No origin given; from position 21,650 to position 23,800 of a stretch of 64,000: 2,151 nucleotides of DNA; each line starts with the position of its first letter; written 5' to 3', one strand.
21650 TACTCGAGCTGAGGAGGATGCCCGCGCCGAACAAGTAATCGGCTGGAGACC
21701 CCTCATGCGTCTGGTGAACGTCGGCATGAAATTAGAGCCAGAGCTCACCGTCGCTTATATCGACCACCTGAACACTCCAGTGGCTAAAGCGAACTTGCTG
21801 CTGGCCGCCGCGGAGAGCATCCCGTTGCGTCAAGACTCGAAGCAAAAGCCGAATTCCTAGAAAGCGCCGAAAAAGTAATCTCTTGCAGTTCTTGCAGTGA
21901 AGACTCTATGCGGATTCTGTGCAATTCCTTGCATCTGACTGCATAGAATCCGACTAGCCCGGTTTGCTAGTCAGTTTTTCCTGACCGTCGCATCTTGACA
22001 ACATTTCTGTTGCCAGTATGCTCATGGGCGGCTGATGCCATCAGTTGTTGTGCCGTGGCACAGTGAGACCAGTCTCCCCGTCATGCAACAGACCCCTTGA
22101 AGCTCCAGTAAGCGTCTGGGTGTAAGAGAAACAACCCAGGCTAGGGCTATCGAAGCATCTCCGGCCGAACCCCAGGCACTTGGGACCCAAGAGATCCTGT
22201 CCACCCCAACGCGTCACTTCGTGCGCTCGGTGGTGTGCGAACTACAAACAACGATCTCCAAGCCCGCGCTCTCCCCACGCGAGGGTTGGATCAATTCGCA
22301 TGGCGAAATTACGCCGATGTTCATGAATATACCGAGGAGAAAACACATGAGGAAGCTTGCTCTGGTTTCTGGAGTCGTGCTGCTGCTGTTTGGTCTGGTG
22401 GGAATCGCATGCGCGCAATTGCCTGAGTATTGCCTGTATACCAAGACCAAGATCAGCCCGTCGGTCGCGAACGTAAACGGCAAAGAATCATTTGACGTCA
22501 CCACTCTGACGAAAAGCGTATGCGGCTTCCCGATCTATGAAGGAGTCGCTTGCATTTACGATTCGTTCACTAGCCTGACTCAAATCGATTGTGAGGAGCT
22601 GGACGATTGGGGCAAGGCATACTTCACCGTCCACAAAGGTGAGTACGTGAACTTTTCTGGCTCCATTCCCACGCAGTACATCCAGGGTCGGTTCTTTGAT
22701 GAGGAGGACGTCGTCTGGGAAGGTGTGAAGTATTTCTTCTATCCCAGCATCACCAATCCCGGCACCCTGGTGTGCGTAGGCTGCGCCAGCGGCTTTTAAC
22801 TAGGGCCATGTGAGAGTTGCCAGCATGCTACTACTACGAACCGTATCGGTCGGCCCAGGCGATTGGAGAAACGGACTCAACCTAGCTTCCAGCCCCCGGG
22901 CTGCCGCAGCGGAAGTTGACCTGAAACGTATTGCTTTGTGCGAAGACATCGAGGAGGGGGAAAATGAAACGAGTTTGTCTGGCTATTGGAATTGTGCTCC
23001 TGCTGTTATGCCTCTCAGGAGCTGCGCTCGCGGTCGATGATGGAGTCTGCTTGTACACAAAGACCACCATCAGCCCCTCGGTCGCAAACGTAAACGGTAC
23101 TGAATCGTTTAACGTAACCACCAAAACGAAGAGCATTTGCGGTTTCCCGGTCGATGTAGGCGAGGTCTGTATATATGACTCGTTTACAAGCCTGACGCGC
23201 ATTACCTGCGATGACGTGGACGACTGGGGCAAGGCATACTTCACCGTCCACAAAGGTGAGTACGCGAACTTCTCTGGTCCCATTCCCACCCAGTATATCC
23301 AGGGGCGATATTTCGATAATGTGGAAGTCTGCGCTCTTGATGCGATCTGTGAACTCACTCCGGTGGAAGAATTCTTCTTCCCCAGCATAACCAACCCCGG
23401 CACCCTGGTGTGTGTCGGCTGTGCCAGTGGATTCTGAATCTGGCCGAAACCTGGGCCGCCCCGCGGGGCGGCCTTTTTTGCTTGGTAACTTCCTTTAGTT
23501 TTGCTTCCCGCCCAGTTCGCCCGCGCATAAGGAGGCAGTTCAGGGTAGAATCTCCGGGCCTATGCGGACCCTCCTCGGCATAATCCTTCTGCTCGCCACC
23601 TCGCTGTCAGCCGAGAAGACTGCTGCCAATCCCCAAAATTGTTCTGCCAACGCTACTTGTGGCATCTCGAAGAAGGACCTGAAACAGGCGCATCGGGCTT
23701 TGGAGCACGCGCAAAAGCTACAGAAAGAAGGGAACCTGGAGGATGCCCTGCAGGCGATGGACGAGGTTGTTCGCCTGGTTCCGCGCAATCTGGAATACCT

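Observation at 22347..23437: Tandem pair of paralogous small cysteine-rich secreted proteins of unrecognised family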

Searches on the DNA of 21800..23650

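Call 55: search_rna_families(source=window, start=21800, end=23650, threshold=evalue, max_evalue=1)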
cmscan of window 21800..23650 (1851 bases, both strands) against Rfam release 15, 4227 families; matches with E-value up to 1: 0.
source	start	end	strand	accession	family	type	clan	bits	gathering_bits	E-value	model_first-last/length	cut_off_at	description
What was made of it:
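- Tried and rejected: Rfam on 21800-23650 at E <= 1 found nothing (call 55).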

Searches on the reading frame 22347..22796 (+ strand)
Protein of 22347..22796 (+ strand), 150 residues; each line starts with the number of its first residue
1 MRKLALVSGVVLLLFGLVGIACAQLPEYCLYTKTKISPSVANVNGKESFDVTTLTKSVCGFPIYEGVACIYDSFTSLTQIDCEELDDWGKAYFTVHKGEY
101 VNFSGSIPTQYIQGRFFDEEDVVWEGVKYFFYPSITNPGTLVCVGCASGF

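Call 5: search_protein_families(library=pfam, proteins=[window:22347-22796:+], max_evalue=1)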
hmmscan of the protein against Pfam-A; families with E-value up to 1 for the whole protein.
window:22347-22796:+ (150 aa): 2 families
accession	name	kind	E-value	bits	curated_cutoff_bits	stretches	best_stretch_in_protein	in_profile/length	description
PF08114.16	PMP1_2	-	0.13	12.5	22.3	1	8-33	7-32/43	ATPase proteolipid family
PF12911.12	OppC_N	-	0.22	11.9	23.9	1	2-25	13-36/53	N-terminal TM domain of oligopeptide transport permease C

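Call 6: search_protein_families(library=ncbifam, proteins=[window:22347-22796:+], max_evalue=0.1)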
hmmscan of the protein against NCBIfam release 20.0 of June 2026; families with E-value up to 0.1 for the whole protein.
window:22347-22796:+ (150 aa): 0 families

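Call 7: find_homologous_proteins(query=window:22347-22796:+, max_evalue=0.01)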
Query window:22347-22796:+ (150 aa): 5 proteins with E <= 0.01 among 22 candidates.
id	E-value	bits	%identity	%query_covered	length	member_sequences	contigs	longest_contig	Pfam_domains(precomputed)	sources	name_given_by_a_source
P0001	7.4e-98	343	100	100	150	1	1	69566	-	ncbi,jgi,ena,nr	ncbi:MAG TPA: hypothetical protein VEG30_11200 [Terriglobales bacterium]|nr:hypothetical protein [Te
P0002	1.8e-70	254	76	99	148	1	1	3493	-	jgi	-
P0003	4.9e-60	220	67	100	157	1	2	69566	-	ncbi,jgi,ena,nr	ncbi:MAG TPA: hypothetical protein VEG30_11205 [Terriglobales bacterium]|nr:hypothetical protein [Te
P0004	1.5e-56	209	64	100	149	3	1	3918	-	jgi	-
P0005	9.8e-55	203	59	100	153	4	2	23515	-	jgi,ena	-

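Call 12: find_encoding_contigs(protein=P0005, flank=10000)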
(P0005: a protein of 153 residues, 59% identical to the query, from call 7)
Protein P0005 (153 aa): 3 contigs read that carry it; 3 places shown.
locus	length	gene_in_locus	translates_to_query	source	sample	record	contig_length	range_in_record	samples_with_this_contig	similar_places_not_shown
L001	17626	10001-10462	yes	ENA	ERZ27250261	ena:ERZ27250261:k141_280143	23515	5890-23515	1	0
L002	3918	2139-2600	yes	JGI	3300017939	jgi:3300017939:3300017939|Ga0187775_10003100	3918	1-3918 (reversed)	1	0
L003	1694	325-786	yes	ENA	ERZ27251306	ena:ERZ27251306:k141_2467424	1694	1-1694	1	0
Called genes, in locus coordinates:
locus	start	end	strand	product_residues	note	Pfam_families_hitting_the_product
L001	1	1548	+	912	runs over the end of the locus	PF01624:MutS_I, PF05188:MutS_II, PF05192:MutS_III, PF05190:MutS_IV, PF00488:MutS_V, PF27441:MutS_C (weak)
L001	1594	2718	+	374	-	PF00933:Glyco_hydro_3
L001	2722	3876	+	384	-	PF03702:AnmK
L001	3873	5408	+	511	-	PF00496:SBP_bac_5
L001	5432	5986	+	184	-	-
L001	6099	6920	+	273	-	PF00149:Metallophos, PF13277:YmdB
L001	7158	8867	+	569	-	-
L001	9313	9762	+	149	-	-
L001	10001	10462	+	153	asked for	-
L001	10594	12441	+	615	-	PF07719:TPR_2 (faint), PF13428:TPR_14 (faint), PF00263:Secretin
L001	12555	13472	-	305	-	PF13462:Thioredoxin_4, PF01323:DSBA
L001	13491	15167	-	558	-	PF00795:CN_hydrolase, PF02540:NAD_synthase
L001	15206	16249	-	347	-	-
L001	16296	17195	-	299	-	PF02517:Rce1-like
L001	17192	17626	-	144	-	PF08544:GHMP_kinases_C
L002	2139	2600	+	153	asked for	-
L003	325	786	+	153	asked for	-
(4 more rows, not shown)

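Call 13: find_encoding_contigs(protein=P0004, flank=10000)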
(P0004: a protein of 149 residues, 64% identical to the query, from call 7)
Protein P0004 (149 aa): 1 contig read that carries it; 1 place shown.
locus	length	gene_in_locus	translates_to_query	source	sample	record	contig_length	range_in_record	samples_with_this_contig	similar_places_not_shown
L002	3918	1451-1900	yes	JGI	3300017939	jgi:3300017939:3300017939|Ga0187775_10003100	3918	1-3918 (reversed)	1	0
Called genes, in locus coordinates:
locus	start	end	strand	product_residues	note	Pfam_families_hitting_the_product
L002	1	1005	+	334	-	?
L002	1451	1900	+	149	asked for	-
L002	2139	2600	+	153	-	-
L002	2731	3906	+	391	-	PF07719:TPR_2 (faint), PF13428:TPR_14 (faint)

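Call 14: find_encoding_contigs(protein=P0002, flank=10000)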
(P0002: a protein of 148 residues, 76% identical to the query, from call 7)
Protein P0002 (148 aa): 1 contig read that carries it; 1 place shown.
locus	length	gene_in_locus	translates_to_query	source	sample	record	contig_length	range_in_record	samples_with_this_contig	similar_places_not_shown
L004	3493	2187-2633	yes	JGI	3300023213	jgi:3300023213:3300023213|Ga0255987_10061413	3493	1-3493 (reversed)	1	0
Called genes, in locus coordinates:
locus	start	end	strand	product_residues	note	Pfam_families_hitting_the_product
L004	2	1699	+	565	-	?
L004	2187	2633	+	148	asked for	-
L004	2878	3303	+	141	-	-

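Call 18: predict_structure(alignment_id=A1)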
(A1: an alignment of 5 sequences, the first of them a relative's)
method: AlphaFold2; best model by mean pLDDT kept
length: 150 residues; sequences in the alignment: 5
mean_pLDDT: 35.2   pTM: 0.18
mean pLDDT of the five models: 35.2, 35.0, 34.6, 33.4, 31.6
residues with pLDDT >= 90: 0; 70-90: 2; 50-70: 16; < 50: 132
segments of 3 or more residues with pLDDT < 50: 19-150
pLDDT, mean of each block of 10 residues (from residue 1): 64 58 35 35 36 31 32 33 34 31 27 27 30 26 28
secondary structure, 60 per line:
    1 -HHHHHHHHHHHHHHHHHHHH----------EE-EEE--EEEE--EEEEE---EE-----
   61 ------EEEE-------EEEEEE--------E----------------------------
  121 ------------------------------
elements in order: H2-21 E35-37 E40-43 E46-50 E67-70 E78-83
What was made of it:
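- On Pfam Big_1 (PF02369): But its alignment contained Big_1 repeats, and the family-only model failed (call 18).
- The family-only alignment gave pLDDT 35 (call 18). The family-only AF2 run failed (call 18).
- Tried and rejected: AF2 on the five-sequence family alignment failed (pLDDT 35, call 18).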

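Call 19: search_protein_representatives(alignment_id=A1)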
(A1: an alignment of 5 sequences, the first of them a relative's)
Query: 5 sequences, 150 profile positions. Proteins with E-value up to 0.001 (for the whole library): 4; up to 1e-10: 2; up to 1e-30: 1. The best 4 are listed.
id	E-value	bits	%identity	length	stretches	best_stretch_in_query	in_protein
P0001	1.1e-84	298.3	-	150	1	1-150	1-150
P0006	3.0e-18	82.6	-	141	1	1-118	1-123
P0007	3.5e-07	46.7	-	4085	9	26-103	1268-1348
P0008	2.1e-04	37.7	-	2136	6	19-96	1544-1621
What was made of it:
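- Closest known: Tandem small beta-sandwich fibre subunits with Cys-bearing terminal connectors. Different: No sequence or profile similarity was found here (calls 5, 19).
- Big_1 link: the only non-family hits among 1.84e9 representatives are two giant proteins (E 3.5e-7 and 2e-4), matched through 9 and 6 stretches (call 19).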

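Call 22: search_protein_families(library=pfam, proteins=[P0006], max_evalue=1)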
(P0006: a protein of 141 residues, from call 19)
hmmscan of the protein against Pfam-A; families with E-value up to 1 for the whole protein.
P0006 (141 aa): 1 family
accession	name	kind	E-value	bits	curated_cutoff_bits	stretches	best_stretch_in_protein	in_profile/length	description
PF16640.11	Big_3_5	-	0.017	16.2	35.5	1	47-121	8-69/88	Bacterial Ig-like domain (group 3)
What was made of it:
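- On Pfam Big_1 (PF02369): P0006 gives only Big_3_5, at E 0.017 (call 22).
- An exhaustive search returned only Big_1-repeat proteins as non-family hits (calls 19, 22). P0006 also gives a weak hit to another bacterial Ig family, Big_3_5, at E 0.017 (call 22).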

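Call 29: find_related_loci(query=A3, collection=genome_contigs, flank=10000)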
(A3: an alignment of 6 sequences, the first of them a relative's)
Query A3 (150 aa) in genome_contigs; peptide patterns used: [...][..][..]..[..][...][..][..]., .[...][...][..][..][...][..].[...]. (x = any residue, [..] = any of these).
59 stretches matched a pattern; 2 encode a relative of the query (tblastn E <= 1e-3); 1 distinct loci.
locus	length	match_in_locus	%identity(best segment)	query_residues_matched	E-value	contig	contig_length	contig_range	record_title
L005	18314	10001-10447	64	1-150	2e-60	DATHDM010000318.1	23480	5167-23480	MAG TPA_asm: Terriglobales bacterium isolate SMAG_U12394 k141_122437, whole genome shotgun sequence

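Call 30: find_related_loci(query=A3, collection=metagenome_contigs, flank=10000)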
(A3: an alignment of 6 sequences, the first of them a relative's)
Query A3 (150 aa) in metagenome_contigs; peptide patterns used: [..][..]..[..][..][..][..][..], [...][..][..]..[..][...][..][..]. (x = any residue, [..] = any of these).
141 stretches matched a pattern; 1 encode a relative of the query (tblastn E <= 1e-3); 1 distinct loci.
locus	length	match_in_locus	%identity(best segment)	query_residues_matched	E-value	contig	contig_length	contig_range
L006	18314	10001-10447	64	1-150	9e-61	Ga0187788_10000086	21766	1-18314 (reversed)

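Call 35: search_solved_structures(query=A3, max_evalue=10, show_alignments=3)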
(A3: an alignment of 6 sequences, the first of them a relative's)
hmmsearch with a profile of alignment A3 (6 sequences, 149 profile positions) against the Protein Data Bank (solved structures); distinct sequences matched with E-value up to 10: 0.
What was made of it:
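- No similarity to any metal-binding family was found (calls 5, 6, 35). No Pfam or PDB sequence hit (calls 5, 35).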

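Call 48: predict_structure(alignment_id=A4)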
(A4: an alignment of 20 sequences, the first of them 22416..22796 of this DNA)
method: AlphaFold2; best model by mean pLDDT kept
length: 127 residues; sequences in the alignment: 20
mean_pLDDT: 82.9   pTM: 0.77
mean pLDDT of the five models: 82.9, 80.9, 76.8, 71.3, 49.8
residues with pLDDT >= 90: 52; 70-90: 51; 50-70: 23; < 50: 1
segments of 3 or more residues with pLDDT < 50: none
pLDDT, mean of each block of 10 residues (from residue 1): 87 92 89 94 89 80 96 75 72 76 73 86 62
secondary structure, 60 per line:
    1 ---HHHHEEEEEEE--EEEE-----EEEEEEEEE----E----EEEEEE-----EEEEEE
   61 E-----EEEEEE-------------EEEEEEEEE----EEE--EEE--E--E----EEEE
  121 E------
elements in order: H4-7 E8-14 E17-20 E26-34 E44-49 E55-61 E67-72 E86-94 E99-101 E104-106 E117-121
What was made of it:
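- The AF2 model has pLDDT 82.9 and pTM 0.77 (call 48). The strands of the failed model coincide with strands A to D of the good model (calls 18, 48).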

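Call 50: fold_search(model_id=the predicted structure, library=pdb)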
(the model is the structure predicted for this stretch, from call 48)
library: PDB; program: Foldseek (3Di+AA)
matches with E <= 10: 1991; with E <= 0.001: 1
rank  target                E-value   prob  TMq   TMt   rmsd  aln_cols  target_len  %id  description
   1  9jz1_A                9.8e-04  1.00  0.57  0.32   3.1       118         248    9  Crystal structure of Nir2 C-terminal domain in complex with phosphate (released 2025-10-15)
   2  9jzp_A                1.2e-03  1.00  0.53  0.29   3.7       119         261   11  Crystal structure of Nir2 C-terminal domain (released 2025-10-15)
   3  2p9r_A                1.4e-03  1.00  0.44  0.52   5.5       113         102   10  Human alpha2-macroglogulin is composed of multiple domains, as predicted by homology with complement component C3 (released 2007-08-21)
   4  8eo8_D                1.6e-03  1.00  0.53  0.35   5.7       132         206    9  Cross-reactive 3180 TCR recognition of HLA-B*35:01-NP8 epitope from 2005 H1N1 influenza strain (released 2024-03-27)
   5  5l8l_B                1.6e-03  1.00  0.52  0.59   6.5       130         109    8  Aurora-A kinase domain in complex with vNAR-D01 (crystal form 1) (released 2016-07-20)
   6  1bqh_I                1.6e-03  1.00  0.45  0.47   6.1       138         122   12  MURINE CD8AA ECTODOMAIN FRAGMENT IN COMPLEX WITH H-2KB/VSV8 (released 1998-08-19)
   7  8tl2_G                1.7e-03  1.00  0.56  0.56   4.6       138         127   12  CRYO-EM STRUCTURE OF HIV-1 BG505DS-SOSIP.664 ENV TRIMER BOUND TO DJ85-c.01 FAB (released 2024-08-28)
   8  9jzp_B                1.7e-03  1.00  0.53  0.31   3.7       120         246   11  Crystal structure of Nir2 C-terminal domain (released 2025-10-15)
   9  5l8k_B                1.9e-03  1.00  0.52  0.61   5.7       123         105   10  Aurora-A kinase domain in complex with vNAR-D01 (crystal form 2) (released 2016-07-20)
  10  6rpt_A                1.9e-03  1.00  0.45  0.50   6.4       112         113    9  Structure of tick complement inhibitor CirpT1 complexed with macroglobubulin domain 4 of human complement C5 (released 2020-01-08)
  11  2p5e_D                2.0e-03  1.00  0.55  0.38   4.2       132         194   11  Crystal Structures of High Affinity Human T-Cell Receptors Bound to pMHC Reveal Native Diagonal Binding Geometry (released 2007-09-25)
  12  9jzp_C                2.0e-03  1.00  0.51  0.33   4.7       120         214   11  Crystal structure of Nir2 C-terminal domain (released 2025-10-15)
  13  9jz1_B                2.1e-03  1.00  0.55  0.31   3.3       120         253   10  Crystal structure of Nir2 C-terminal domain in complex with phosphate (released 2025-10-15)
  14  6tqd_B                2.1e-03  1.00  0.49  0.33   4.3       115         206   11  D00-D0 domain of Intimin (released 2021-01-13)
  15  7fbj_P                2.1e-03  1.00  0.47  0.53   6.5       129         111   10  Crystal structure of SARS-CoV-2 receptor binding domain in complex with neutralizing nanobody 17F6 (released 2022-07-13)
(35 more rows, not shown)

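Call 66: search_protein_families(library=padloc, proteins=[window:22347-22796:+], max_evalue=0.1)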
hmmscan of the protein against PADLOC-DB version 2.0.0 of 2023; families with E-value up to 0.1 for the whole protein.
window:22347-22796:+ (150 aa): 0 families

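Call 67: search_protein_families(library=phrogs, proteins=[window:22347-22796:+], max_evalue=0.1)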
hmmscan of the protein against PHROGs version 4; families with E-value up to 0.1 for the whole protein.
window:22347-22796:+ (150 aa): 0 families
